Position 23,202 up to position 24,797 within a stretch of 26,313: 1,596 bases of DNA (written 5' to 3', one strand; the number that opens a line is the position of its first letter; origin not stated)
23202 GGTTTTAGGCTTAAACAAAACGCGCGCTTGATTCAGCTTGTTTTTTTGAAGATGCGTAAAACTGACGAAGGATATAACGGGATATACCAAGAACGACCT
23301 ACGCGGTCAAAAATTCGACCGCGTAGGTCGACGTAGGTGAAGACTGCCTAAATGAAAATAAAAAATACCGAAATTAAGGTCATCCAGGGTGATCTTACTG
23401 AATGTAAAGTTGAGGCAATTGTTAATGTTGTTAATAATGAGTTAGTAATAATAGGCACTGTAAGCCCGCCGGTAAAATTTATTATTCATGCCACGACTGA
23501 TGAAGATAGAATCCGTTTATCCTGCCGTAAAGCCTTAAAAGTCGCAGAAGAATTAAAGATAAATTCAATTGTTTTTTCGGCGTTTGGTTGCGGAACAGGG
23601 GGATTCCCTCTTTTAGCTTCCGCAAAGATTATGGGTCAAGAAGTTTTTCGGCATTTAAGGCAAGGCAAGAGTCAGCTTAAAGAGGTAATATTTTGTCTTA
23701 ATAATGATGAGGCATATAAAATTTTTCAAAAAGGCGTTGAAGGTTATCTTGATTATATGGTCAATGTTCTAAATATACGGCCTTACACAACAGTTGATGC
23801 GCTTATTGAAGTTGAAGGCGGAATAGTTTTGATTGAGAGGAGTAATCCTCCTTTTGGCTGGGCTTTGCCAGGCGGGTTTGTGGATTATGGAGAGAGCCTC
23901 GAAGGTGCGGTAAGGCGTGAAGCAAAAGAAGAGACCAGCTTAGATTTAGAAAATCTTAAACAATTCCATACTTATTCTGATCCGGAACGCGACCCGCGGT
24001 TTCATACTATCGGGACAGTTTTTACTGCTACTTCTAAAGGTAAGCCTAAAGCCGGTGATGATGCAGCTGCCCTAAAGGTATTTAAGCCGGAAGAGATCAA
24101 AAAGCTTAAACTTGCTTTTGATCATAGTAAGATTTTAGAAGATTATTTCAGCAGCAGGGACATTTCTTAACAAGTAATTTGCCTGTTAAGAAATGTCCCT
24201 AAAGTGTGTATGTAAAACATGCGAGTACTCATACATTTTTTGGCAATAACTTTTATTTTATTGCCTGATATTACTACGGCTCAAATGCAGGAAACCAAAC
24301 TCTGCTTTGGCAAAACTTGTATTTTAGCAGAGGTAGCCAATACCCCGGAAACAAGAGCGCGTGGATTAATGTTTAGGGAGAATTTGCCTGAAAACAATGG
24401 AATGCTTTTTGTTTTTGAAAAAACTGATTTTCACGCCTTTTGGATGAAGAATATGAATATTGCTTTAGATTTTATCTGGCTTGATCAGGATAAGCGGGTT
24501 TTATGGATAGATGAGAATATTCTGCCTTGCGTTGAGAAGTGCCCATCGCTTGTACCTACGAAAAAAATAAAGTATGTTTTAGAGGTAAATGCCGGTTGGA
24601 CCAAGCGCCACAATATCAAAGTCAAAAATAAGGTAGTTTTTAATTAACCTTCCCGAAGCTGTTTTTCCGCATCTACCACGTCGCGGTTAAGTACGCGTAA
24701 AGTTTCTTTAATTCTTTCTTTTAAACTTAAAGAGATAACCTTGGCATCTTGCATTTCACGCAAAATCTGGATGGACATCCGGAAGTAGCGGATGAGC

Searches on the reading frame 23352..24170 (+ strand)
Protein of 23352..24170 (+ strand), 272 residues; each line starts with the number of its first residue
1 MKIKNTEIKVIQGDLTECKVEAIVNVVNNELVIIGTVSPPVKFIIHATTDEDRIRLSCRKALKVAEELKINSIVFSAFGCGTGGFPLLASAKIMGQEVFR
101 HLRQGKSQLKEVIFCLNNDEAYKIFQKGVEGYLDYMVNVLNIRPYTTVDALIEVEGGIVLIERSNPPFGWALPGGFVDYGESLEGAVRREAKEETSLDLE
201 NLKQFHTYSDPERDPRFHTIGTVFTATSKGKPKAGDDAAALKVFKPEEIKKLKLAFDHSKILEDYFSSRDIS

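Call 11: search_protein_families(library=pfam, proteins=[window:23352-24170:+])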
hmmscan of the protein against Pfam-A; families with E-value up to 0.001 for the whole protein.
window:23352-24170:+ (272 aa): 2 families
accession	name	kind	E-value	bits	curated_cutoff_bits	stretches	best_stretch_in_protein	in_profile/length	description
PF00293.34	NUDIX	-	4.5e-22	78.9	21.1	1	147-264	5-133/134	NUDIX domain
PF01661.27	Macro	-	3.1e-09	37.2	22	1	28-94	42-118/118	Macro domain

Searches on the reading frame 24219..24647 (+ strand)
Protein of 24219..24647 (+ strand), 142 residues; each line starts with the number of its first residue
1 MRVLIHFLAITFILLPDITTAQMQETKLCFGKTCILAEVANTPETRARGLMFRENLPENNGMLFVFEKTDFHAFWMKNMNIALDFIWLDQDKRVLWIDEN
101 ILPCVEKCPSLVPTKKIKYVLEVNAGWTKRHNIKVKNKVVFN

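Call 11: search_protein_families(library=pfam, proteins=[window:24219-24647:+])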
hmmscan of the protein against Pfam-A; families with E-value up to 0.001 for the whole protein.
window:24219-24647:+ (142 aa): 1 family
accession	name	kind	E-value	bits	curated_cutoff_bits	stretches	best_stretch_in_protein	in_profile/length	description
PF02643.20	DUF192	-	1.9e-34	118.1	27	1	37-140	3-95/96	Uncharacterized ACR, COG1430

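Call 42: find_encoding_contigs(protein=window:24219-24647:+, flank=3000, max_places=10)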
Protein window:24219-24647:+ (142 aa): 7 contigs read that carry it; 5 places shown.
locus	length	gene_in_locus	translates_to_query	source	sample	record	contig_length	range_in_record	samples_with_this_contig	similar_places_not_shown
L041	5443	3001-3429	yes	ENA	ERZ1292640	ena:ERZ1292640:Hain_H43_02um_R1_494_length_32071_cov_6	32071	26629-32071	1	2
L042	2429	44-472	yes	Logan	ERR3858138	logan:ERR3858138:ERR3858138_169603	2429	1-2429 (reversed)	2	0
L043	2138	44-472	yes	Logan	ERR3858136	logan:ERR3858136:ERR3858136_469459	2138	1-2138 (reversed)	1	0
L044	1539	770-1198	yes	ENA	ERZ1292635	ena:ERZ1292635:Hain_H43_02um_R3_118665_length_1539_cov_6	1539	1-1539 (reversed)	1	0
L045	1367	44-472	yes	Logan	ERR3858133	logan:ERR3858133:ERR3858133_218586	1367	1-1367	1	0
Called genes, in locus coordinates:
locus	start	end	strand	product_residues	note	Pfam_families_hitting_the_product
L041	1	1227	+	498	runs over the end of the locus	PF01743:PolyA_pol, PF12627:PolyA_pol_RNAbd, PF13735:tRNA_NucTran2_2 (faint), PF01966:HD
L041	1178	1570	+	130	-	PF03819:MazG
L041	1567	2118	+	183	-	PF22769:DCD, PF00692:dUTPase (weak)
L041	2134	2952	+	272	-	PF01661:Macro, PF00293:NUDIX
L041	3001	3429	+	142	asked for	PF02643:DUF192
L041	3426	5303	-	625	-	PF00270:DEAD, PF04851:ResIII, PF22527:DEXQc_Suv3 (weak), PF00271:Helicase_C (weak), PF08148:DSHCT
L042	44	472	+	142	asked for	PF02643:DUF192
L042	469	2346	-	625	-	PF00270:DEAD, PF04851:ResIII, PF22527:DEXQc_Suv3 (weak), PF00271:Helicase_C (weak), PF08148:DSHCT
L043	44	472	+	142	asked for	PF02643:DUF192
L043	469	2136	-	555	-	?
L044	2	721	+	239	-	?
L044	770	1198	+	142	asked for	PF02643:DUF192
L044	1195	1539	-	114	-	?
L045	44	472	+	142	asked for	PF02643:DUF192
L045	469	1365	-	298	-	?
